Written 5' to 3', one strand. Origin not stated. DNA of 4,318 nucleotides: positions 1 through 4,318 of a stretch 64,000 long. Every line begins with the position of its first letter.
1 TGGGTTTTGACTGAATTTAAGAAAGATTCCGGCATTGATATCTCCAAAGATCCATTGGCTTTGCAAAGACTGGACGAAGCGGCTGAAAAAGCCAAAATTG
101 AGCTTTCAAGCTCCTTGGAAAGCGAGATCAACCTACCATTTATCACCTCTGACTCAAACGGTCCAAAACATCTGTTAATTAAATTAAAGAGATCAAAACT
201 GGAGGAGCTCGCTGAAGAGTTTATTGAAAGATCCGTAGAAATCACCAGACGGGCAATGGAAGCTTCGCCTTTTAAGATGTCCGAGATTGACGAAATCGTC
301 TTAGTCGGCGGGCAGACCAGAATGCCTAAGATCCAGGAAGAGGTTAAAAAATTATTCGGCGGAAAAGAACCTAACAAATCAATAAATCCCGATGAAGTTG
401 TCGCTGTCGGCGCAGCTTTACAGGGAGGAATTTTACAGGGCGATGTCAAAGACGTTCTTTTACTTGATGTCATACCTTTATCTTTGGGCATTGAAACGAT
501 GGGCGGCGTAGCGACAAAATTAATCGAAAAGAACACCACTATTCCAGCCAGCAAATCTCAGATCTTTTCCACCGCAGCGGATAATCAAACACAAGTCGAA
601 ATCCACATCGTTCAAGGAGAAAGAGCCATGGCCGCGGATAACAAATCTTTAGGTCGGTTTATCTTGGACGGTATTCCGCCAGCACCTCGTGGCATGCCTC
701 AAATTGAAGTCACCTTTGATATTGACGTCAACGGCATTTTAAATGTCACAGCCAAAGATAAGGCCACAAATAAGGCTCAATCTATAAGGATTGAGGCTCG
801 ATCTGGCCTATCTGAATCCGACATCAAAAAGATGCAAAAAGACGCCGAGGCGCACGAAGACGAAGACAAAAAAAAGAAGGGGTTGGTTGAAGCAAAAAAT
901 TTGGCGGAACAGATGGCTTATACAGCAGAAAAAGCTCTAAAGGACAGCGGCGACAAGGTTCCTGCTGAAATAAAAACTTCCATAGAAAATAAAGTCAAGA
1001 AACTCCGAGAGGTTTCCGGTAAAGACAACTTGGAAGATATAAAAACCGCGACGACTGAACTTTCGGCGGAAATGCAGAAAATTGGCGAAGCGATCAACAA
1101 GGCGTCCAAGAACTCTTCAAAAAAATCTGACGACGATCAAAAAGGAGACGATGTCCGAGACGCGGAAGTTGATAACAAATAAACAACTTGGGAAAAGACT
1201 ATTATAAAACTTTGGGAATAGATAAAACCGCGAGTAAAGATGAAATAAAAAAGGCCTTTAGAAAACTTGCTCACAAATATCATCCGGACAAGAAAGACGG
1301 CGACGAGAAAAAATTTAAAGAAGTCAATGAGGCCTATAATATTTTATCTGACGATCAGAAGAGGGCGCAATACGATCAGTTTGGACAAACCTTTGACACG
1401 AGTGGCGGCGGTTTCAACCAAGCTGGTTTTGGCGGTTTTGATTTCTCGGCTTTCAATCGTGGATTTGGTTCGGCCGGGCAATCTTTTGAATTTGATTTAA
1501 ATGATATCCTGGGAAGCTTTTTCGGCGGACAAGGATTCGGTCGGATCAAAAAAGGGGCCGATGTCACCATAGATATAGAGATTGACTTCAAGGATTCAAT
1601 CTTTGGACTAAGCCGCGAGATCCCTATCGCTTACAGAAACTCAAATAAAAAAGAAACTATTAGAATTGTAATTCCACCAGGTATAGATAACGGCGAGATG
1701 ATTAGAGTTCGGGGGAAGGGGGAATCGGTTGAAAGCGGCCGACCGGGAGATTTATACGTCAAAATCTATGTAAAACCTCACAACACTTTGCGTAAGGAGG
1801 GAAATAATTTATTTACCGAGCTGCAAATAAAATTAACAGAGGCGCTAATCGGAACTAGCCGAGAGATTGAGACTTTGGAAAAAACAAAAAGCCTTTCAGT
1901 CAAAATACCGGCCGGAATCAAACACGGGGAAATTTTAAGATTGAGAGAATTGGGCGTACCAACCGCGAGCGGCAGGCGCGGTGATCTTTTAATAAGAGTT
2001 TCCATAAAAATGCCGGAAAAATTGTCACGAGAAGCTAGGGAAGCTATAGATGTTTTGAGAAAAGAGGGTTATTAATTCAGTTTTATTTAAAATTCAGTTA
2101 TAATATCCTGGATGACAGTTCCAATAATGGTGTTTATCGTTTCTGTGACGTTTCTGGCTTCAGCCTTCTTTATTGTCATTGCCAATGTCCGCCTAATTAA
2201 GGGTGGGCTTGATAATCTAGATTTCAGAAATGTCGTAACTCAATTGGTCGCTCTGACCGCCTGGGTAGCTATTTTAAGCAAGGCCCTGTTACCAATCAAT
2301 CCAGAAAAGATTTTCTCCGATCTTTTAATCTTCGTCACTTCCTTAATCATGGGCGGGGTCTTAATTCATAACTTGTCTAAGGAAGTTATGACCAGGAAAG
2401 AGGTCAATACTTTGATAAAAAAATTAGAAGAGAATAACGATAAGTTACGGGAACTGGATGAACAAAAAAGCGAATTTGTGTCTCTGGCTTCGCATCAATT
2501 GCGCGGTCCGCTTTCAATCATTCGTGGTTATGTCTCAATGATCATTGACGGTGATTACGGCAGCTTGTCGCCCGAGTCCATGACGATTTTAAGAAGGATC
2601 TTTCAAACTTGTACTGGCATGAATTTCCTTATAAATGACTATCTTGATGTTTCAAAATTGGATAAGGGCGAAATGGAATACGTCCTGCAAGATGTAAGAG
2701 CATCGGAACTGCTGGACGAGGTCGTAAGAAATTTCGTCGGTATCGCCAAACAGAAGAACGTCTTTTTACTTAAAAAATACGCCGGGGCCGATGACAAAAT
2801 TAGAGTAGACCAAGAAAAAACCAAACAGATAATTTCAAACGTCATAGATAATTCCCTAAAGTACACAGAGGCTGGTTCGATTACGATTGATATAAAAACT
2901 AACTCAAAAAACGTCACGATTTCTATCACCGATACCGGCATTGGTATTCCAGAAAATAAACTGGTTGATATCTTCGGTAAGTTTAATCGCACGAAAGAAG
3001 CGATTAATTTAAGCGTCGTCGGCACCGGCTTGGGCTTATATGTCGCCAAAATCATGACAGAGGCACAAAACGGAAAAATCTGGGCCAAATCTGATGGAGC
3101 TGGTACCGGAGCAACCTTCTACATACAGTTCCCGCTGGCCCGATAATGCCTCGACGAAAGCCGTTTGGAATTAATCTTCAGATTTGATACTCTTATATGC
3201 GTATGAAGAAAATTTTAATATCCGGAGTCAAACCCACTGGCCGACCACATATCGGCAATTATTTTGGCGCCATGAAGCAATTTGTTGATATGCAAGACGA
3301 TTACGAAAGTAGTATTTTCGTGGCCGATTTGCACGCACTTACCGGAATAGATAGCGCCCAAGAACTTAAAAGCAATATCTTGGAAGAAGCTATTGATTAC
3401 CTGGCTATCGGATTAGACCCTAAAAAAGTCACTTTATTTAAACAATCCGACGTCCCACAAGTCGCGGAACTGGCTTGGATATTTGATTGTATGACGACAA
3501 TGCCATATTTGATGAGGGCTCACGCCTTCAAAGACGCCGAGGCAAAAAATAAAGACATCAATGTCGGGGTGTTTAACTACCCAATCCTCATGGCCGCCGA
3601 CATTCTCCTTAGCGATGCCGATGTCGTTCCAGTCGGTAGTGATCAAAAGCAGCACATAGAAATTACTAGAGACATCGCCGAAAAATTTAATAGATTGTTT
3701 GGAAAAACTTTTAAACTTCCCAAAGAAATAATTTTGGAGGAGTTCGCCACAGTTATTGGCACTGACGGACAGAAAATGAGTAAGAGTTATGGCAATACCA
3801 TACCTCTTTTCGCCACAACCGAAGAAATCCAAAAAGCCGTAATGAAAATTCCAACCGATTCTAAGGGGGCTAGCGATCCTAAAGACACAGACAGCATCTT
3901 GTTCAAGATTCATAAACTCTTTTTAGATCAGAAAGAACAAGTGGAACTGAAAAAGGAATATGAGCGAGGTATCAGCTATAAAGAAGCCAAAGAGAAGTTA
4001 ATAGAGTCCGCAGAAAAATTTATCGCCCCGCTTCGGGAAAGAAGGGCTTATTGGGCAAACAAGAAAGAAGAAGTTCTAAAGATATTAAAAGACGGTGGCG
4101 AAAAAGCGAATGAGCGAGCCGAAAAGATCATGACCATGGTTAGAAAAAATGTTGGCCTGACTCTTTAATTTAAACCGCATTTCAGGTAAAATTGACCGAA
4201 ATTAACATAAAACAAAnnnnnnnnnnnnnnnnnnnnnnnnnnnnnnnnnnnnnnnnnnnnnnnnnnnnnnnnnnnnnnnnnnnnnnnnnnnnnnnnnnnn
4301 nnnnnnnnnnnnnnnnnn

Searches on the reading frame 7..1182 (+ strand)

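Call 14: search_protein_families(library=pfam, proteins=[window:7-1182:+], max_evalue=0.001)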
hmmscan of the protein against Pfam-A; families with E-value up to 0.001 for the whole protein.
window:7-1182:+ (391 aa): 1 family
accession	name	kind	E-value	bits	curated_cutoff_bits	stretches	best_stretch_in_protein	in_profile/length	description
PF00012.26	HSP70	-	1.1e-134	450.3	20.6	1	2-363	236-597/599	Hsp70 protein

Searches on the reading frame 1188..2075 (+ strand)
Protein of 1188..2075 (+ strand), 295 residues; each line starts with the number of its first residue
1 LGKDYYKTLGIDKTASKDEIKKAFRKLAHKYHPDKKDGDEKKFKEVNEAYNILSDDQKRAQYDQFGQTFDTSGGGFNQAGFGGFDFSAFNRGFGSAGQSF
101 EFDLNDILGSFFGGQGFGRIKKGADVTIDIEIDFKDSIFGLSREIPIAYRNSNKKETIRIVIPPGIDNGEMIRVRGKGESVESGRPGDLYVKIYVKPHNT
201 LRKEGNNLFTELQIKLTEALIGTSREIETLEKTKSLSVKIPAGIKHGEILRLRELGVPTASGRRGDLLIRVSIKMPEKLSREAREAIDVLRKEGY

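Call 14: search_protein_families(library=pfam, proteins=[window:1188-2075:+], max_evalue=0.001)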
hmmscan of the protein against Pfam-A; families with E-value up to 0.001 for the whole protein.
window:1188-2075:+ (295 aa): 2 families
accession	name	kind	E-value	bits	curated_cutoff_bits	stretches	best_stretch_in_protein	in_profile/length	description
PF01556.23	DnaJ_C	-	2.5e-41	141.7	26.6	1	127-276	2-152/152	DnaJ C terminal domain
PF00226.36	DnaJ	-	2.8e-25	88.6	27.8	1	4-63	1-63/63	DnaJ domain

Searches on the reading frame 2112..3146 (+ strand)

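Call 14: search_protein_families(library=pfam, proteins=[window:2112-3146:+], max_evalue=0.001)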
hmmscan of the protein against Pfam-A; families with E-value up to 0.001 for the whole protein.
window:2112-3146:+ (344 aa): 3 families
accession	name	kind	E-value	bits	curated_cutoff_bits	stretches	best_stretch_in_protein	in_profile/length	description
PF02518.31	HATPase_c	-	3.7e-25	89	26.4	1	233-343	2-110/111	Histidine kinase-, DNA gyrase B-, and HSP90-like ATPase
PF00512.31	HisKA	-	3.3e-13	49.9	26.9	1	118-186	1-66/66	His Kinase A (phospho-acceptor) domain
PF13589.12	HATPase_c_3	-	1.3e-05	25.7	25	1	239-316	5-84/137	Histidine kinase-, DNA gyrase B-, and HSP90-like ATPase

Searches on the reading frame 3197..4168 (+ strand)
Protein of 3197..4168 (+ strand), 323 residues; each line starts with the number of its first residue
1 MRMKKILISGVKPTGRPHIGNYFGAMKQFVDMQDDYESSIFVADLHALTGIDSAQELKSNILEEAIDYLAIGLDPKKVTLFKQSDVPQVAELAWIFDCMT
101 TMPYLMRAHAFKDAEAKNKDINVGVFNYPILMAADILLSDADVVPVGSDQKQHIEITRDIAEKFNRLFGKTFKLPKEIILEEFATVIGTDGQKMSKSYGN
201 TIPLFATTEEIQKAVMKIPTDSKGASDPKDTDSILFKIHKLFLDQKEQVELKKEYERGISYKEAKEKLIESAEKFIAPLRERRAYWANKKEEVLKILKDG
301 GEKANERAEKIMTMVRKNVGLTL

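Call 14: search_protein_families(library=pfam, proteins=[window:3197-4168:+], max_evalue=0.001)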
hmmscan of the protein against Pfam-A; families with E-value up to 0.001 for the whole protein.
window:3197-4168:+ (323 aa): 1 family
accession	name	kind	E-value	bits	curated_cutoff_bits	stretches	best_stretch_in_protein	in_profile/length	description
PF00579.31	tRNA-synt_1b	-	2.5e-64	217.9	21.1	1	6-275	7-290/292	tRNA synthetases class I (W and Y)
